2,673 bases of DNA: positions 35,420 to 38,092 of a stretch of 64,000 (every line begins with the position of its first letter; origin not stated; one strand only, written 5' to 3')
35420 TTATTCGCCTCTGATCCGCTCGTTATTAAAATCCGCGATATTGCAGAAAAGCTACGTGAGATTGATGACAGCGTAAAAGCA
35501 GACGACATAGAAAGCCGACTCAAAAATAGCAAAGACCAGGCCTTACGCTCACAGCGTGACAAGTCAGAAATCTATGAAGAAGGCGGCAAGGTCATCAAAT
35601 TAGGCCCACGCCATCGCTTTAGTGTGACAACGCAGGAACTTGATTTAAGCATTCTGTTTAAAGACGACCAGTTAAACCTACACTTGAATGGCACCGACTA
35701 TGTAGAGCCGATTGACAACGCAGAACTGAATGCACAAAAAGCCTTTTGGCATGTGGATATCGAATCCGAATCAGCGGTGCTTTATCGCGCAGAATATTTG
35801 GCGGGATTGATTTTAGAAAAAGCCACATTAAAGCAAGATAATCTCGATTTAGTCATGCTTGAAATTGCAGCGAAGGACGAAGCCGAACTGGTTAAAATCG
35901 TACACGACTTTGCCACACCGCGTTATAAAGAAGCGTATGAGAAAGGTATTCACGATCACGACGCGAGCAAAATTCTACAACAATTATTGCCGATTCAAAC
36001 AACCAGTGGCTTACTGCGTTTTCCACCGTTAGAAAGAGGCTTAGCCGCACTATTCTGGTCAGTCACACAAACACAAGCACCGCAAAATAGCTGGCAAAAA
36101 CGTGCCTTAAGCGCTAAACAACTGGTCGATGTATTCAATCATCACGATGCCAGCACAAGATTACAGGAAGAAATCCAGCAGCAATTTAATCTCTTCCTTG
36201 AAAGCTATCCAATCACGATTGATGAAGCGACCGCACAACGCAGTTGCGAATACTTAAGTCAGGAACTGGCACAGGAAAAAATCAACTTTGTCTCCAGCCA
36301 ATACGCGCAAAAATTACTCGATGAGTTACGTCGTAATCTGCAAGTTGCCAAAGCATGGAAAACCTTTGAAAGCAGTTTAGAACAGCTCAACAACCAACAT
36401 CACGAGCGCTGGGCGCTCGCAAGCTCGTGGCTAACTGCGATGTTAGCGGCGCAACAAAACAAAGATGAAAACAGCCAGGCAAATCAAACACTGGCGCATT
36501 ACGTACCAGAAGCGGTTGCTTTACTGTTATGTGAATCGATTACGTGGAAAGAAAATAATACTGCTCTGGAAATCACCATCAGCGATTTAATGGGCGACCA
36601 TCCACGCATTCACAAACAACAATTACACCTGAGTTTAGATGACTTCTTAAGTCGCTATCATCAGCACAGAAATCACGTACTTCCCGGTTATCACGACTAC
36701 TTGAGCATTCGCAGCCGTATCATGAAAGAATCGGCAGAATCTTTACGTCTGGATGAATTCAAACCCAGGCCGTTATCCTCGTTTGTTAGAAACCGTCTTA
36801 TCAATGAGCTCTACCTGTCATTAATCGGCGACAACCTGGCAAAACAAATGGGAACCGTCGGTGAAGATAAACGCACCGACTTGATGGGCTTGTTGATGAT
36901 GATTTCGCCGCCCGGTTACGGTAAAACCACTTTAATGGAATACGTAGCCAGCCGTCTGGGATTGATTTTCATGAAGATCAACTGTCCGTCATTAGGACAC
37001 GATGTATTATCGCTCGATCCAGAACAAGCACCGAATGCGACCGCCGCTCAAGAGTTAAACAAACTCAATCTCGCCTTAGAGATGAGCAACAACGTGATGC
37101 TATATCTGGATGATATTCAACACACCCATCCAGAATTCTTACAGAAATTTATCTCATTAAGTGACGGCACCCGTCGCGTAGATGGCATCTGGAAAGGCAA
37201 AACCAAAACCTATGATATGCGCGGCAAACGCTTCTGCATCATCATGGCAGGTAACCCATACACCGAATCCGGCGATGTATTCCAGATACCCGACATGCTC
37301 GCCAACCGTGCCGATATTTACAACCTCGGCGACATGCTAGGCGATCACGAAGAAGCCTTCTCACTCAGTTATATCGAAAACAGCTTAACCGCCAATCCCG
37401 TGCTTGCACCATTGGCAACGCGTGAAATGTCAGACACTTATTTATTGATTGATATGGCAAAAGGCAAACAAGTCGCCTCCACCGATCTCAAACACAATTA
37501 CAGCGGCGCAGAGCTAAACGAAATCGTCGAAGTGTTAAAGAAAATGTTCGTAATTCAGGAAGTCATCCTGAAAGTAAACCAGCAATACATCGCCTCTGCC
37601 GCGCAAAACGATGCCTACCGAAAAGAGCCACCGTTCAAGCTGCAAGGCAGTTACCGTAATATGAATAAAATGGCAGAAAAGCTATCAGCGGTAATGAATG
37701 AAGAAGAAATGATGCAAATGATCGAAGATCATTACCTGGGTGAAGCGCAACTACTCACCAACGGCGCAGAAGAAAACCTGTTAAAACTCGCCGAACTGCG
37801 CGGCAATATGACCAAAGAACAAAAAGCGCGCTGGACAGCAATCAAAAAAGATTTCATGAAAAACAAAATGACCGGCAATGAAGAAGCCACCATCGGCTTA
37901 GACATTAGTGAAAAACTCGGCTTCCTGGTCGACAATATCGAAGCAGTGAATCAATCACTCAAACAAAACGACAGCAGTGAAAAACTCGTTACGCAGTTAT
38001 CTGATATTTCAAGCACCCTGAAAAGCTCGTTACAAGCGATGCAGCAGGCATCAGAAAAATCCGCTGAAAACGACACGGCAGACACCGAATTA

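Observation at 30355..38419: yqiJ (NfeD-like) - flotillin (SPFH) operon extended by a giant 1818-aa coiled-coil MoxR/AAA_5-type ATPase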

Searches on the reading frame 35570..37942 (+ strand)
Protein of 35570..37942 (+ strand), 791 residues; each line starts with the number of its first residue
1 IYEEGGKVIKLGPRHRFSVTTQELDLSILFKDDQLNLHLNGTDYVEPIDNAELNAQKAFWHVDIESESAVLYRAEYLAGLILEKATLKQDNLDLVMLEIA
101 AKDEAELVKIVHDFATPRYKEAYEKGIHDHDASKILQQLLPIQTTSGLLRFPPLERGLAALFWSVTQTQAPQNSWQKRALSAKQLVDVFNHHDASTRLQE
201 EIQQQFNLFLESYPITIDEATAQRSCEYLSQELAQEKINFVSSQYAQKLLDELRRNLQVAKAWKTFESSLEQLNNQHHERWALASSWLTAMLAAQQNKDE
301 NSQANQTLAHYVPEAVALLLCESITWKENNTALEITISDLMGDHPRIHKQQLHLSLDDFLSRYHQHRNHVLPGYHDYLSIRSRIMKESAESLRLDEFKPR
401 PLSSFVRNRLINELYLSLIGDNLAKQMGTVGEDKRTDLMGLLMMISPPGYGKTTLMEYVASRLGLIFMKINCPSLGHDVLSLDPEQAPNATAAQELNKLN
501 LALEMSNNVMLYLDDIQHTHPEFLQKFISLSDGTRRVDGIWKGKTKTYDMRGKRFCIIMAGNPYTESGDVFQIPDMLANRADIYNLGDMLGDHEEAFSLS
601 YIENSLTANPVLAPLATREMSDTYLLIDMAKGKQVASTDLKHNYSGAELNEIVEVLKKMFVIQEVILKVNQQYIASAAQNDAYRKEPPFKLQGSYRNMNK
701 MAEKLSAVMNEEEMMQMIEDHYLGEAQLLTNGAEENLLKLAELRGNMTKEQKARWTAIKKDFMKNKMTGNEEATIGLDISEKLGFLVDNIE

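Call 61: predict_structure(alignment_id=A3)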
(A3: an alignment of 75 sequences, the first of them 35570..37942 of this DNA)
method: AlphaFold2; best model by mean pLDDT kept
length: 791 residues; sequences in the alignment: 75
mean_pLDDT: 79.7   pTM: 0.58
mean pLDDT of the five models: 79.7, 76.5, 75.9, 74.5, 73.5
residues with pLDDT >= 90: 330; 70-90: 241; 50-70: 147; < 50: 73
segments of 3 or more residues with pLDDT < 50: 1-7, 9-22, 395-401, 447-449, 567-570, 572-587, 680-692
pLDDT, mean of each block of 10 residues (from residue 1): 41 44 73 88 83 92 89 95 93 95 96 87 83 97 94 97 95 94 93 95 97 94 96 96 96 96 96 95 97 90 83 97 95 96 94 95 93 94 87 53 57 67 59 52 52 70 74 85 88 87 78 81 77 73 79 69 54 44 46 69 80 79 88 87 88 92 79 54 40 67 86 83 63 57 71 76 58 59 66 42
secondary structure, 60 per line:
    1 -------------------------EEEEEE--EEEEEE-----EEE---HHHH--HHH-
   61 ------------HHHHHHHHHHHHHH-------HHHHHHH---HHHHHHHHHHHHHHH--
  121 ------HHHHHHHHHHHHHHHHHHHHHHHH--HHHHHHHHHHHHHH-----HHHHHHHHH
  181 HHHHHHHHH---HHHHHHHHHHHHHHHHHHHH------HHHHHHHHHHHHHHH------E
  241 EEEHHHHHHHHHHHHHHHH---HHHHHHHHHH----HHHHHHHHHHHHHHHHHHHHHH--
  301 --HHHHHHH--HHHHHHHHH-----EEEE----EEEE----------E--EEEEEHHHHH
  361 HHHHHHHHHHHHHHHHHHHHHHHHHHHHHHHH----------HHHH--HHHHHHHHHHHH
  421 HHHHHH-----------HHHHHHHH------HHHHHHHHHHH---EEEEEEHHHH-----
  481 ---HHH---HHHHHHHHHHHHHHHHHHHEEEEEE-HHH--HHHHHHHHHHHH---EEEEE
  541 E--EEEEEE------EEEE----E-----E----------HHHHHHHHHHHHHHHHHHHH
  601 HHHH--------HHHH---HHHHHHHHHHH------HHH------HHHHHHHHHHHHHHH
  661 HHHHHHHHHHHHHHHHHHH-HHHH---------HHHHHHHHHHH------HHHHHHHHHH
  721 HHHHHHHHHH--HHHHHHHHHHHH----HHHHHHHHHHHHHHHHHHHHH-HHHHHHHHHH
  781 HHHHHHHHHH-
elements in order (helices of 4 or more, strands of 3 or more residues): E26-31 E34-39 E45-47 H51-54 H73-86 H94-100 H104-118 H127-150 H153-166 H172-189 H193-212 H219-233 E240-243 H244-259 H263-272 H277-298 H303-309 H312-320 E326-329 E334-337 E351-355 H356-392 H403-406 H409-426 H438-445 H452-462 E466-471 H472-475 H490-508 E509-514 H521-532 E536-541 E544-549 E556-559 H581-604 H613-616 H620-630 H646-679 H681-684 H694-704 H711-730 H733-744 H749-769 H771-790
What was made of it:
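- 35642..36742 (+): Gene 3, aa ~894-1260: compact, mostly helical domain with small beta-sheets and no recognisable relative. AlphaFold2 pLDDT ~93-97 across this stretch (call 61).
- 36860..37552 (+): Gene 3, aa ~1300-1530: single AAA+ module (Walker A aa 1316-1323, Walker B LYLDD aa 1380-1384, a beta-hairpin before sensor-1, sensor-1 MAGNP aa 1428-1432, conserved Arg in LANRAD at about aa 1449). Modelled hairpin at aa ~1405-1418 (call 61).
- On MoxR / AAA_5 (midasin-like): The core model has pLDDT 50-88 (call 61).
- Checked: It is followed by a compact, confidently modelled helical domain at aa ~894-1260 (pLDDT ~95, call 61).
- The AAA+ core is modelled at only moderate confidence (pLDDT 50-88, call 61).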

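Call 64: fold_search(model_id=the predicted structure, library=pdb)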
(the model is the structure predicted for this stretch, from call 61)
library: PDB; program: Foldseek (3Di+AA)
matches with E <= 10: 290; with E <= 0.001: 0
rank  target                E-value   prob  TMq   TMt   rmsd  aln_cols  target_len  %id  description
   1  5og1_A                1.0e-03  0.96  0.15  0.14  30.0       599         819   14  Cryo EM structure of the E. coli disaggregase ClpB (BAP form, DWB mutant), in the ATPgammaS state (released 2017-08-16)
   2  6w20_A                2.4e-03  0.99  0.15  0.21  24.8       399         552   13  ClpAP Disengaged State bound to RepA-GFP (released 2020-05-06)
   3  7tts_E                4.0e-03  0.98  0.16  0.24  18.2       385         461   13  Skd3, hexamer, filtered (released 2022-09-28)
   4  9rai_b                4.7e-03  0.60  0.14  0.15  35.4       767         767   10  Structure of the S.aureus MecA/ClpC/ClpP degradation system (released 2025-09-10)
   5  9dx3_B                5.2e-03  1.00  0.15  0.31  11.7       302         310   14  EcRuvB 9-mer pre-assembly complex (released 2026-01-21)
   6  9rai_e                5.2e-03  0.69  0.15  0.15  29.0       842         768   11  Structure of the S.aureus MecA/ClpC/ClpP degradation system (released 2025-09-10)
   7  7ttr_E                5.7e-03  0.98  0.15  0.31  17.5       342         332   14  Skd3_ATPyS_FITC-casein Hexamer, AAA+ only (released 2022-09-28)
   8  6w24_A                6.5e-03  0.98  0.16  0.21  19.1       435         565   13  ClpA Engaged2 State bound to RepA-GFP (Focused Classification) (released 2020-05-06)
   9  9dx3_F                8.0e-03  1.00  0.14  0.31  10.1       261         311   17  EcRuvB 9-mer pre-assembly complex (released 2026-01-21)
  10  7uiw_A                8.4e-03  1.00  0.14  0.19  12.6       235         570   15  ClpAP complex bound to ClpS N-terminal extension, class IIb (released 2022-11-09)
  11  9jvp_C                8.4e-03  0.97  0.16  0.20  16.1       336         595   13  CryoEM structure of M. tuberculosis ClpC1P1P2 complex bound to bortezomib, conformation 3 (released 2025-03-19)
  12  6uqe_A                8.8e-03  0.98  0.16  0.21  18.5       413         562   12  ClpA/ClpP Disengaged State bound to RepA-GFP (released 2020-04-22)
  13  7pbl_D                8.8e-03  0.97  0.15  0.29  12.5       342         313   13  RuvAB branch migration motor complexed to the Holliday junction - RuvB AAA+ state s1 [t2 dataset] (released 2022-09-14)
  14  9dx3_C                1.0e-02  1.00  0.15  0.31  10.1       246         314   16  EcRuvB 9-mer pre-assembly complex (released 2026-01-21)
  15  9jvp_E                1.0e-02  0.90  0.16  0.20  20.7       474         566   13  CryoEM structure of M. tuberculosis ClpC1P1P2 complex bound to bortezomib, conformation 3 (released 2025-03-19)
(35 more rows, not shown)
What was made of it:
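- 36860..37552 (+): Foldseek: ClpB, ClpA, Skd3, RuvB, NorQ and PspF, E 1e-3 to 3e-2 (call 64).
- On MoxR / AAA_5 (midasin-like): Foldseek is headed by ClpB, ClpA, Skd3 and RuvB (call 64).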
